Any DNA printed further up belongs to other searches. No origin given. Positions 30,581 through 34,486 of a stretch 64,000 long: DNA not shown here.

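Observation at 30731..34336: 1201-aa cytoplasmic-looking protein with two NHL propellers bracketing a roughly 600-aa coiled-coil/helical core, at the end of the cluster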

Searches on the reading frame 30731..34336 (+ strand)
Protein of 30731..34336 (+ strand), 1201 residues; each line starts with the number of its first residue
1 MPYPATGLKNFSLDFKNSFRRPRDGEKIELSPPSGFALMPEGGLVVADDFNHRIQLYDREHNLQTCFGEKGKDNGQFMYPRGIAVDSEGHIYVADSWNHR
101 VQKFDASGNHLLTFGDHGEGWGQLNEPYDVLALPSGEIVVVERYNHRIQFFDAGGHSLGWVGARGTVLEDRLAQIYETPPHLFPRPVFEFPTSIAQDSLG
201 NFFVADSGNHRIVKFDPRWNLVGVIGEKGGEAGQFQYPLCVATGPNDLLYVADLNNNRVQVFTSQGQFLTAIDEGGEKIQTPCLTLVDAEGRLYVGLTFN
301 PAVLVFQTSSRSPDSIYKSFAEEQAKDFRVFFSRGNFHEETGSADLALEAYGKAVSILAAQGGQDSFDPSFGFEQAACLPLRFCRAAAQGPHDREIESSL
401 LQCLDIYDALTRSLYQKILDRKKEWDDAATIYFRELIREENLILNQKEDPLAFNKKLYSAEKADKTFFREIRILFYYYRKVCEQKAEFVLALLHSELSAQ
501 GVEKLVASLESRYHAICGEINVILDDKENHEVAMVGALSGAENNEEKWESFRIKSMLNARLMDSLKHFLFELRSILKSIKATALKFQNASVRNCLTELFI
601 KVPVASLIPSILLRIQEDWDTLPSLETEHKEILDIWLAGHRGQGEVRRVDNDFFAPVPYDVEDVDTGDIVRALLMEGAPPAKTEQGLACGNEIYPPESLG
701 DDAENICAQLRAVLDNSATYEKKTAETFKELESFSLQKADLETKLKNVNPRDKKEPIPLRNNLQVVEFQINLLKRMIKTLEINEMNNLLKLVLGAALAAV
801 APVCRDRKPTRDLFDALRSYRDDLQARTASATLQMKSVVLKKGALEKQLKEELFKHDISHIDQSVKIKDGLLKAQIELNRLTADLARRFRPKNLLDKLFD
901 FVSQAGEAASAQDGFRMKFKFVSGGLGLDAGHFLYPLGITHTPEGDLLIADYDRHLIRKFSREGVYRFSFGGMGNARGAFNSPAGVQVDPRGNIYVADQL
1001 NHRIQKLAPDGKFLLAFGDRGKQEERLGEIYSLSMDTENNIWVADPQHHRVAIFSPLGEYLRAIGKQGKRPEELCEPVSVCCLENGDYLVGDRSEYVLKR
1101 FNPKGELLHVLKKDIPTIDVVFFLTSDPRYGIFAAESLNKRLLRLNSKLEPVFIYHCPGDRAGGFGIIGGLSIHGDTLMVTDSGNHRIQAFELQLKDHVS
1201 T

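Call 3: search_protein_families(library=pfam, proteins=[window:30731-34336:+], max_evalue=0.01)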
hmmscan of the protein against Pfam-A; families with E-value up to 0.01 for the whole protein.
window:30731-34336:+ (1201 aa): 10 families
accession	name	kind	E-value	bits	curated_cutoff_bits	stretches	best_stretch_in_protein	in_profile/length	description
PF01436.27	NHL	-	1.7e-63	208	20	5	77-104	1-28/28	NHL repeat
PF08450.18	SGL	-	2.6e-14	53.8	26.3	0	47-110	151-216/246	SMP-30/Gluconolactonase/LRE-like region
PF25021.1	TEN_NHL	-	1.3e-12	47.8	27.1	1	68-107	131-169/357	Teneurin NHL domain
PF17170.10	DUF5128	-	3.7e-11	43.2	22.9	1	1027-1078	43-93/321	6-bladed beta-propeller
PF06739.17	SBBP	-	2.5e-07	31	20.5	0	78-94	13-29/38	Beta-propeller repeat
PF13449.12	Phytase-like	-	1.9e-05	25.1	27.6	0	82-111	72-101/284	Esterase-like activity of phytase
PF07494.17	Reg_prop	-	6e-05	23.2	20.4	0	1029-1044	6-21/24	Two component regulator propeller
PF22701.2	Mala_s_1-like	-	0.00024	21.4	27.5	0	985-1047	92-151/195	Mal s 1 allergenic protein-like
PF24684.1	Vgb_lyase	-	0.0013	18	50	0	936-1012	57-128/290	Virginiamycin B lyase family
PF01731.26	Arylesterase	-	0.0053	17.4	21.3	0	968-1005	41-79/86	Arylesterase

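Call 4: search_protein_families(library=ncbifam, proteins=[window:30731-34336:+], max_evalue=0.01)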
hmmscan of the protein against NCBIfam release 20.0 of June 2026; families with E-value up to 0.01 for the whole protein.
window:30731-34336:+ (1201 aa): 3 families
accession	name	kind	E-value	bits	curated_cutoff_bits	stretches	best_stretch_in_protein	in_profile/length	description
NF035926.1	scyF_NHL_VPEP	equivalog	2.9e-83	280.1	350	4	931-1072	149-291/376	scytonemin biosynthesis PEP-CTERM protein ScyF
NF047780.1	LIC12708_fam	subfamily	2.2e-12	46.5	150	1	989-1055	128-211/391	LIC_12708 family protein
NF033206.1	ScyE_fam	subfamily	1.3e-07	31.5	80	0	980-1005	7-31/333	ScyD/ScyE family protein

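Call 8: search_solved_structures(query=window:30731-34333:+, max_evalue=0.001)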
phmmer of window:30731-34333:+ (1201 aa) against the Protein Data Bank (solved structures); distinct sequences matched with E-value up to 0.001: 52.
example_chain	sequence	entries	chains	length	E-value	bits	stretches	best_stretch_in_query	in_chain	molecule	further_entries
6d69_A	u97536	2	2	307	4.2e-65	223.4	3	34-165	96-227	NHL Repeat Region of D. melanogaster Thin | Thin, isoform D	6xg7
7qrx_A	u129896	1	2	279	1.3e-56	195.2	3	32-151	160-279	E3 ubiquitin-protein ligase TRIM71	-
9jur_A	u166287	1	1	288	1.5e-56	195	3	32-151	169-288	E3 ubiquitin-protein ligase TRIM71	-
8j72_A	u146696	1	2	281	9.5e-55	189.1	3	32-151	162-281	E3 ubiquitin-protein ligase TRIM71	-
6fpt_A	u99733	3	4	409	5.7e-52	179.9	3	32-151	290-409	E3 ubiquitin-protein ligase TRIM71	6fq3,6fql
7qrv_A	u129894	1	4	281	2.3e-38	134.8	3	931-1068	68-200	Tripartite motif-containing protein 2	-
7b2r_A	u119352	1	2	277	4.1e-38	134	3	930-1065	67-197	Tripartite motif-containing protein 2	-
7b96_A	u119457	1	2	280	4.3e-38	134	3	929-1063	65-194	Isoform 2 of Tripartite motif-containing protein 2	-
7qrw_A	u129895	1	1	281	2.2e-34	121.7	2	30-163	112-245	Isoform 4 of Tripartite motif-containing protein 3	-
3wwa_A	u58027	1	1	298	5.4e-24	87.2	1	31-109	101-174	Pizza7H protein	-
1q7f_A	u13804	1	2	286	3.5e-23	84.6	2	59-162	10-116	brain tumor CG10719-PA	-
4zlr_A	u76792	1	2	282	5e-23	84.1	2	65-162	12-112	Brain tumor protein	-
5ex7_A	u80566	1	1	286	5.3e-23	84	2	65-162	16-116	Brain tumor protein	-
6qsd_A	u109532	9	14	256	3.7e-22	81.2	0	981-1010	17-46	Pizza6S | Pizza6-S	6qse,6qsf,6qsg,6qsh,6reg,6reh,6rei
6f0t_A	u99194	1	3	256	4.8e-22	80.8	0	981-1010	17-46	Pizza6-SFW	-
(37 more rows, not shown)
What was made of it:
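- Checked: PDB sequence hits to TRIM-NHL domains reach E = 4e-65 (call 8).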

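Call 47: predict_structure(alignment_id=A4)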
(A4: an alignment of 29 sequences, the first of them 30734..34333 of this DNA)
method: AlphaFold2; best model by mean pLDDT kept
length: 1200 residues; sequences in the alignment: 29
mean_pLDDT: 89.4   pTM: 0.88
mean pLDDT of the five models: 89.4, 88.8, 87.7, 87.7, 87.0
residues with pLDDT >= 90: 818; 70-90: 318; 50-70: 48; < 50: 16
segments of 3 or more residues with pLDDT < 50: 1-5, 907-911, 1196-1200
pLDDT, mean of each block of 10 residues (from residue 1): 53 87 72 95 94 94 94 95 95 96 96 92 95 94 94 92 92 90 92 95 96 92 91 94 95 96 91 88 95 94 92 90 89 93 93 91 59 88 85 84 92 92 94 93 87 93 94 92 92 88 95 95 94 82 81 92 93 93 89 93 93 90 90 87 82 86 86 89 88 84 87 92 94 93 89 91 93 92 91 90 85 94 91 88 86 67 86 91 90 92 62 78 73 91 94 92 89 90 93 95 94 91 89 94 94 95 89 93 93 92 92 72 92 90 92 90 92 94 92 57
secondary structure, 60 per line:
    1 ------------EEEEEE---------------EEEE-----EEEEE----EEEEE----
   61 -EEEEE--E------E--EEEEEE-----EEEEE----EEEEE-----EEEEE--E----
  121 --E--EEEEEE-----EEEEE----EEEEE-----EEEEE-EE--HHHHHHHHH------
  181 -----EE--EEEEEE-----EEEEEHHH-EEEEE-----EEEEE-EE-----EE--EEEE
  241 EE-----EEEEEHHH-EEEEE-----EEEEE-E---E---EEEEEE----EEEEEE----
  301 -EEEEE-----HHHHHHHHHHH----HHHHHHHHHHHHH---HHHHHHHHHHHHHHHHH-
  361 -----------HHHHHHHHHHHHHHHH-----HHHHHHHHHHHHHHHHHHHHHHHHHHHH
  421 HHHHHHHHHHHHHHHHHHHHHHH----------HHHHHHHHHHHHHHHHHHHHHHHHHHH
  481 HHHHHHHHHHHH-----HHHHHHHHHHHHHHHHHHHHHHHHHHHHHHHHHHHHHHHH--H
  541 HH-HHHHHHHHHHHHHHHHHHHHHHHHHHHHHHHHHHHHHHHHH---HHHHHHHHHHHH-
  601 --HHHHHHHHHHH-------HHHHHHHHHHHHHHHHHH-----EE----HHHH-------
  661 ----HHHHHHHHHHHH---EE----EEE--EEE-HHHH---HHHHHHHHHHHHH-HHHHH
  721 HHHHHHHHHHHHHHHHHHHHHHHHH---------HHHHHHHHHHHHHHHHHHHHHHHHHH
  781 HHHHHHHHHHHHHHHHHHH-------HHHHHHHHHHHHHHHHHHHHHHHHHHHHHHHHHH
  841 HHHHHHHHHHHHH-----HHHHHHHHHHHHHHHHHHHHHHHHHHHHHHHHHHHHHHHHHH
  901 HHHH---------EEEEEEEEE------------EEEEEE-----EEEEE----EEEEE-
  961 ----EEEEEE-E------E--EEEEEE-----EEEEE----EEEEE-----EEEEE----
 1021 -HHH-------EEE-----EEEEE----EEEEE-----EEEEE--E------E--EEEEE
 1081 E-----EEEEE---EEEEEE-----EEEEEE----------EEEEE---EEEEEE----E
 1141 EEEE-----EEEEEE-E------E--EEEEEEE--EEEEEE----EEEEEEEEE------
elements in order (helices of 4 or more, strands of 3 or more residues): E13-18 E34-37 E43-47 E52-56 E62-66 E79-84 E90-94 E99-103 E109-113 E126-131 E137-141 E146-150 E156-160 H166-174 E190-195 E201-205 E210-214 E220-224 E237-242 E248-252 E257-261 E267-271 E281-286 E291-296 E302-306 H312-322 H327-339 H343-359 H372-387 H393-443 H454-492 H498-537 H544-584 H588-599 H603-613 H621-638 H650-653 H665-676 E686-688 E691-693 H695-698 H702-714 H716-745 H755-799 H807-853 H859-904 E914-922 E935-940 E946-950 E955-959 E965-970 E982-987 E993-997 E1002-1006 E1012-1016 E1032-1034 E1040-1044 E1049-1053 E1059-1063 E1076-1081 E1087-1091 E1095-1100 E1106-1111 E1122-1126 E1130-1135 E1140-1144 E1150-1155 E1167-1173 E1176-1181 E1186-1194
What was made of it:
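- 31664..31906 (+): TPR-like helical hairpins and linker (aa 312-392). Helices 312-322, 327-339, 343-359 and 372-387 (call 47).
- On NHL-repeat beta-propeller (Pfam PF01436): AlphaFold gives two six-bladed propellers (call 47).
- On TRIM-NHL proteins: The N-terminus runs directly into the propeller (call 47).
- Checked: AlphaFold2 (29-sequence alignment; mean pLDDT 89.4, pTM 0.88; call 47) gives two six-bladed propellers at aa ~13-306 and ~914-1194. Residues 13-18 are modelled as a beta-strand just before the first blade (call 47).
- Two propellers plus a helical core offer many docking surfaces (call 47).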

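Call 51: fold_search(model_id=the predicted structure, library=pdb)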
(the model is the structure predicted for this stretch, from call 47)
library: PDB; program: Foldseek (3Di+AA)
matches with E <= 10: 950; with E <= 0.001: 234
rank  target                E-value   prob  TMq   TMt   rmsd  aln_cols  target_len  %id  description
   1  6xg7                  1.5e-19  1.00  0.21  0.86   3.5       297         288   31  1.3 A Resolution Structure of the of the NHL Repeat Region of D. melanogaster Thin (released 2020-12-16)
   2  6d69                  8.4e-19  1.00  0.22  0.88   2.5       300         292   31  Crystal Structure of the NHL Repeat Region of D. melanogaster Thin (released 2019-04-24)
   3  9jur                  1.2e-17  1.00  0.22  0.89   3.0       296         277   33  Crystal Structure of NHL domain of human E3 ubiquitin-protein ligase TRIM71 (released 2025-04-30)
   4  8j72_A                1.2e-17  1.00  0.22  0.90   3.2       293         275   33  Crystal structure of mammalian Trim71 in complex with lncRNA Trincr1 (released 2024-03-06)
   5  8j72_B                1.6e-17  1.00  0.22  0.89   3.1       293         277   33  Crystal structure of mammalian Trim71 in complex with lncRNA Trincr1 (released 2024-03-06)
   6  6fq3_A                2.2e-17  1.00  0.22  0.66   2.8       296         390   33  Crystal structure of Danio rerio Lin41 filamin-NHL domains in complex with lin-29A 5'UTR 13mer RNA (released 2018-05-09)
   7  6fpt_A                2.9e-17  1.00  0.22  0.65   3.2       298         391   32  Crystal structure of Danio rerio Lin41 filamin-NHL domains (released 2018-05-09)
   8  6fpt_B                6.8e-17  1.00  0.22  0.65   3.2       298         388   32  Crystal structure of Danio rerio Lin41 filamin-NHL domains (released 2018-05-09)
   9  7qrx_A                2.3e-16  1.00  0.22  0.89   3.0       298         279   33  Crystal structure of NHL domain of TRIM71 (released 2022-05-04)
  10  7qrw                  5.2e-16  1.00  0.22  0.91   2.7       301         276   28  Crystal structure of NHL domain of TRIM3 (released 2022-05-04)
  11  7b2r_B                3.9e-15  1.00  0.22  0.91   2.8       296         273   25  Crystal structure of NHL domain of TRIM2 (released 2021-01-13)
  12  7b2r_A                3.9e-15  1.00  0.22  0.89   3.0       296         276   25  Crystal structure of NHL domain of TRIM2 (released 2021-01-13)
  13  7qrv_D                4.7e-15  1.00  0.22  0.88   3.0       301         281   24  Crystal structure of NHL domain of TRIM2 (full C-terminal) (released 2022-05-04)
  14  7qrv_A                8.5e-15  1.00  0.22  0.89   3.0       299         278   25  Crystal structure of NHL domain of TRIM2 (full C-terminal) (released 2022-05-04)
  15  7qrv_B                1.1e-14  1.00  0.22  0.91   2.5       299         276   25  Crystal structure of NHL domain of TRIM2 (full C-terminal) (released 2022-05-04)
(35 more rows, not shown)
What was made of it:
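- On NHL-repeat beta-propeller (Pfam PF01436): Foldseek TM 0.86-0.91 to solved NHL domains (call 51).
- Closest known: TRIM-NHL proteins. Same: These are the best sequence matches (E = 4e-65 to 1e-56; call 8) and structure matches (Foldseek E = 1e-19, TM 0.86-0.91, 31-33% identity; call 51).
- Closest known: Peptidyl-alpha-hydroxyglycine alpha-amidating lyase. Same: NHL-type six-bladed propeller (Foldseek rank 24, E = 2.4e-11, 21% identity; call 51).
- The closest sequences and structures are the non-enzymatic TRIM-NHL domains (calls 8, 51). The N-propeller is 31-33% identical to Thin and TRIM71 NHL domains, with Foldseek TM 0.86-0.91 (calls 8, 51).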
